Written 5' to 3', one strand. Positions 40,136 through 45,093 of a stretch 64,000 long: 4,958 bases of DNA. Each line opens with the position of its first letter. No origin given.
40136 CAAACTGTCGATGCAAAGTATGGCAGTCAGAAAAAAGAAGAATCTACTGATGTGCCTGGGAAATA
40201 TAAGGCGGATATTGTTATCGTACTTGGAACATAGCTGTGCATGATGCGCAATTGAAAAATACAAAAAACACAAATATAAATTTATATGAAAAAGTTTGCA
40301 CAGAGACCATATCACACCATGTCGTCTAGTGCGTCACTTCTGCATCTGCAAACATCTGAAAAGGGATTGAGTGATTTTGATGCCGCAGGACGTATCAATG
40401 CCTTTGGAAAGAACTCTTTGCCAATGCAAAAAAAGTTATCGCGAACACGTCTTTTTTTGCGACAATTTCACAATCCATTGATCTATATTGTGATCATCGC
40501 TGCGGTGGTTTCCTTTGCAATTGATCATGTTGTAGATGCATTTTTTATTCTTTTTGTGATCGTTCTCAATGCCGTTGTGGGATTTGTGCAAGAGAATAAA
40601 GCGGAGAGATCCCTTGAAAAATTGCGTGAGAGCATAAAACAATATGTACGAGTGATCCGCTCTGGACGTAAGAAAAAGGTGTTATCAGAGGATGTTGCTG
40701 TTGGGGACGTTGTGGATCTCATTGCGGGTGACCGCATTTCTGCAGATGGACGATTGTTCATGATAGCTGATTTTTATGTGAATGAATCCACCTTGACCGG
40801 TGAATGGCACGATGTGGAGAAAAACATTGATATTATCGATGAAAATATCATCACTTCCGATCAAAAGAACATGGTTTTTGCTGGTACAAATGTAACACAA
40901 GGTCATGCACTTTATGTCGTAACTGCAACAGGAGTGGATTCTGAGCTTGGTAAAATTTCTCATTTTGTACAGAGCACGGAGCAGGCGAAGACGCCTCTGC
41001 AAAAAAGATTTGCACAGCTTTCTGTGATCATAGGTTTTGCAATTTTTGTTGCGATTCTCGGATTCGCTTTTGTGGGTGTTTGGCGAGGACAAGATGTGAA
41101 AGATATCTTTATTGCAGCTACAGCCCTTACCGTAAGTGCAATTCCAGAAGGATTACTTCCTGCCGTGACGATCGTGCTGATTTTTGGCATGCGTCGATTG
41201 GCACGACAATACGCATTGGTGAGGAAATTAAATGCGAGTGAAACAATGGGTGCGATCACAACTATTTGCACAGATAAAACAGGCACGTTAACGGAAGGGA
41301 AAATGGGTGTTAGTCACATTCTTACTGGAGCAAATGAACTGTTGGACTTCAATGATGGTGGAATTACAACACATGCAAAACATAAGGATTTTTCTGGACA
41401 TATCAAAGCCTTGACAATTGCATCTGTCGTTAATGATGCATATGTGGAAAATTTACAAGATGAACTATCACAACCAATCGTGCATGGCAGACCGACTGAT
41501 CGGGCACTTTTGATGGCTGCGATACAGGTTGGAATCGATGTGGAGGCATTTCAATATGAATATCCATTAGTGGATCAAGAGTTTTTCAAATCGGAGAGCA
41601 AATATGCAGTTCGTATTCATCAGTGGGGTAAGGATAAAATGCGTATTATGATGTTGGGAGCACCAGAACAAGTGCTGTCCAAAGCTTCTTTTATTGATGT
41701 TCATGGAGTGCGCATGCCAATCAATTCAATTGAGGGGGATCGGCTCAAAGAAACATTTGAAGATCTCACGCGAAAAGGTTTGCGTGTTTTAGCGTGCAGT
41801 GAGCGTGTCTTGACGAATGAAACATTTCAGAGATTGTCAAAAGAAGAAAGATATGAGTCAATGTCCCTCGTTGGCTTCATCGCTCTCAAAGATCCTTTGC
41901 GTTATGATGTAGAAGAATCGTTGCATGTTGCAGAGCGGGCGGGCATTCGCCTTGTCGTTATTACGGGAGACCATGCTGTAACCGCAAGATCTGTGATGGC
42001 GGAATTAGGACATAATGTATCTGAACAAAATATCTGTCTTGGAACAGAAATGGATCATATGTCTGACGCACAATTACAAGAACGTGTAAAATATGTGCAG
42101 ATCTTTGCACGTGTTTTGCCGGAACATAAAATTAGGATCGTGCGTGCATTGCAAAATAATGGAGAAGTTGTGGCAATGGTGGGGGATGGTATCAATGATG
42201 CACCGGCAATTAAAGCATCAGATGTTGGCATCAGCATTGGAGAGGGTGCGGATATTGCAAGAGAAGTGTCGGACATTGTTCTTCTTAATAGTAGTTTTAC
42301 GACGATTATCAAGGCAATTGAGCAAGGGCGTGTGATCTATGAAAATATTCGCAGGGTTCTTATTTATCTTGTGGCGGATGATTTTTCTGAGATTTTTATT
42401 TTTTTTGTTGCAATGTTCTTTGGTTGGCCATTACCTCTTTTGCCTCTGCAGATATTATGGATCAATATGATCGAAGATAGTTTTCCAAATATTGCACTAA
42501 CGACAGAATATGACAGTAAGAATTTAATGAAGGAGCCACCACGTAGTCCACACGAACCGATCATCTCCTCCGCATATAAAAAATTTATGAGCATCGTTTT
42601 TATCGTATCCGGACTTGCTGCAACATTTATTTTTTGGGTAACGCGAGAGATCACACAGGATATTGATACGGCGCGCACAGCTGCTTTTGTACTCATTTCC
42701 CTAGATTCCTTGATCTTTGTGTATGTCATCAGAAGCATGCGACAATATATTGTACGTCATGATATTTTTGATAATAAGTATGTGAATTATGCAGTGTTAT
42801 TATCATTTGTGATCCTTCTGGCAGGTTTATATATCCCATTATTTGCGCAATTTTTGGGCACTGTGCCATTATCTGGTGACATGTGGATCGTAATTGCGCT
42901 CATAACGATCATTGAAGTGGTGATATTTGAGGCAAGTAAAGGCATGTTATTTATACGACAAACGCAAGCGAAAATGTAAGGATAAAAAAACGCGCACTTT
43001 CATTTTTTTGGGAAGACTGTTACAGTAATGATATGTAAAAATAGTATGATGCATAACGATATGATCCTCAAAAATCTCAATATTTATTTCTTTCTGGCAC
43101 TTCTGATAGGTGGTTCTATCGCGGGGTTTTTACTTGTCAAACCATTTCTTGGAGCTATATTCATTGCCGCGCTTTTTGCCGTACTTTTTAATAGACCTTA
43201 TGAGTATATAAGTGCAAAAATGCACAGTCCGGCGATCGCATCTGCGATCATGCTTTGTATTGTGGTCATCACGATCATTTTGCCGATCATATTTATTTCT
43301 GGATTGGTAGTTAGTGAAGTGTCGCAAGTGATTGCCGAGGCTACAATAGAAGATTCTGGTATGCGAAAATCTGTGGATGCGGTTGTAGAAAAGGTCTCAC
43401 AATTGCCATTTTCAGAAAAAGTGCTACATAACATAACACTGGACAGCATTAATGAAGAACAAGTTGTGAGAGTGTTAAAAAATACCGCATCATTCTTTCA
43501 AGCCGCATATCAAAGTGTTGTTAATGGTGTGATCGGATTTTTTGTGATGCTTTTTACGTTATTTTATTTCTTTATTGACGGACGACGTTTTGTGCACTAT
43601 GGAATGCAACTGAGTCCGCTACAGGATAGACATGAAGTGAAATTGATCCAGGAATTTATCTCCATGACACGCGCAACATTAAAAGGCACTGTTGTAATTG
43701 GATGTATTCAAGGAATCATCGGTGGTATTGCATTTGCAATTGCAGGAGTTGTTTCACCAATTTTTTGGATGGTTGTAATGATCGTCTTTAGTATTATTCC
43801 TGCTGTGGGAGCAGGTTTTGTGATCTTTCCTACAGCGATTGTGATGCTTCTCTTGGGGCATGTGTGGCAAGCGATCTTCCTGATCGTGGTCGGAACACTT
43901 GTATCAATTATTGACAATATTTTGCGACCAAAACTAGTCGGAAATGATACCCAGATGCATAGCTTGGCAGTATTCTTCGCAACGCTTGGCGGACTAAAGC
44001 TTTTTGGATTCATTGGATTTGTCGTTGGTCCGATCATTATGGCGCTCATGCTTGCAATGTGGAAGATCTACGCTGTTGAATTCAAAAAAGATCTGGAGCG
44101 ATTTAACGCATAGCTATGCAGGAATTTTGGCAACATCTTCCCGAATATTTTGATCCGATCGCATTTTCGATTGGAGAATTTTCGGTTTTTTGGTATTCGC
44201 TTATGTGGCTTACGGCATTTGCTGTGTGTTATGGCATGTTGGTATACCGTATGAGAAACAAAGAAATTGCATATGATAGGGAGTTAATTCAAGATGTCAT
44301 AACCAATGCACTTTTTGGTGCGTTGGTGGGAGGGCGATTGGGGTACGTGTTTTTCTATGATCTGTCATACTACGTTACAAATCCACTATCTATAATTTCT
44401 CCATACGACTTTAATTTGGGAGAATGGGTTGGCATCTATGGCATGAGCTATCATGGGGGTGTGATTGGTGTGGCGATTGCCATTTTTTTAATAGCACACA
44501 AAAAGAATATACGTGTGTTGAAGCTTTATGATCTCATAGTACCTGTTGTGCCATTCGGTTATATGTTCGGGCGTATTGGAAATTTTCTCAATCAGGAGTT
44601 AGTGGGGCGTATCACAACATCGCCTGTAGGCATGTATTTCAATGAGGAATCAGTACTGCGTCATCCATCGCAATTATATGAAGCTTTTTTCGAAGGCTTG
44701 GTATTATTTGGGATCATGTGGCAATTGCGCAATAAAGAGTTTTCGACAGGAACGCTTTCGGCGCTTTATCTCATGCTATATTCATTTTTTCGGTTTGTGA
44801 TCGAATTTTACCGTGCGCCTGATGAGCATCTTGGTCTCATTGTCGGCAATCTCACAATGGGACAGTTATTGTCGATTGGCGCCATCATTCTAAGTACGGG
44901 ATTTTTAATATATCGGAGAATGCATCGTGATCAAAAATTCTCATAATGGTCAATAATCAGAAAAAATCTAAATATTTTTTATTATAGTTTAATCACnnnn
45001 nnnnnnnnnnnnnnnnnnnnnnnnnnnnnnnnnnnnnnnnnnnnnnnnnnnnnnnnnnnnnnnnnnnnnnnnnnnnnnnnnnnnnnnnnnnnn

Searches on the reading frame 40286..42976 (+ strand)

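Call 43: search_protein_families(library=pfam, proteins=[window:40286-42976:+], max_evalue=0.0001)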
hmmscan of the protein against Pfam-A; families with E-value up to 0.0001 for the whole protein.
window:40286-42976:+ (897 aa): 5 families
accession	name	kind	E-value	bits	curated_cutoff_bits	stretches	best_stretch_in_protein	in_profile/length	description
PF00122.25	E1-E2_ATPase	-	1e-45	155.9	28.1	1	117-308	3-181/181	E1-E2 ATPase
PF00689.26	Cation_ATPase_C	-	1.1e-39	136.4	27.3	1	715-885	1-173/175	Cation transporting ATPase, C-terminus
PF00702.32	Hydrolase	-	1e-21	78.7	26.4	1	512-645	73-190/191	haloacid dehalogenase-like hydrolase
PF00690.31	Cation_ATPase_N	-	1.4e-17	63.5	20.4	1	9-76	1-69/69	Cation transporter/ATPase, N-terminus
PF13246.12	Cation_ATPase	-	1.7e-11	44.4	21.7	1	381-470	2-91/91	Cation transport ATPase (P-type)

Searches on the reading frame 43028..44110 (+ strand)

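Call 43: search_protein_families(library=pfam, proteins=[window:43028-44110:+], max_evalue=0.0001)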
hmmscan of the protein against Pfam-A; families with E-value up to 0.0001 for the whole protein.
window:43028-44110:+ (361 aa): 1 family
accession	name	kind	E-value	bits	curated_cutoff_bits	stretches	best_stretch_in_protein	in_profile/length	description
PF01594.21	AI-2E_transport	-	3.1e-50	171.6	34.3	1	22-348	5-326/327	AI-2E family transporter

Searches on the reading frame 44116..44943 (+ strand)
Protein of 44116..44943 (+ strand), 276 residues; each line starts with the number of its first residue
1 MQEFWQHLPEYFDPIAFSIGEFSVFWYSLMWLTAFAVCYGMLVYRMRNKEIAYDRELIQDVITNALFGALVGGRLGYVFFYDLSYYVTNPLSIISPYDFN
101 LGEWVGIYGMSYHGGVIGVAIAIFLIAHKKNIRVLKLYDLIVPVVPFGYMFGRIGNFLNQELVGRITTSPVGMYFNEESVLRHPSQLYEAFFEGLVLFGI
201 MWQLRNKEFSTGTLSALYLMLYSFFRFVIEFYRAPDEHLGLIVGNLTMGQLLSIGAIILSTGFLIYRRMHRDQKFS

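Call 43: search_protein_families(library=pfam, proteins=[window:44116-44943:+], max_evalue=0.0001)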
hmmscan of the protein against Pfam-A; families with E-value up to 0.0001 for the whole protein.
window:44116-44943:+ (276 aa): 1 family
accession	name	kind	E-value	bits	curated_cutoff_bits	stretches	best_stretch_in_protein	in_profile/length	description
PF01790.23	LGT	-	1.4e-66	224.7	24.9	1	14-266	1-240/240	Prolipoprotein diacylglyceryl transferase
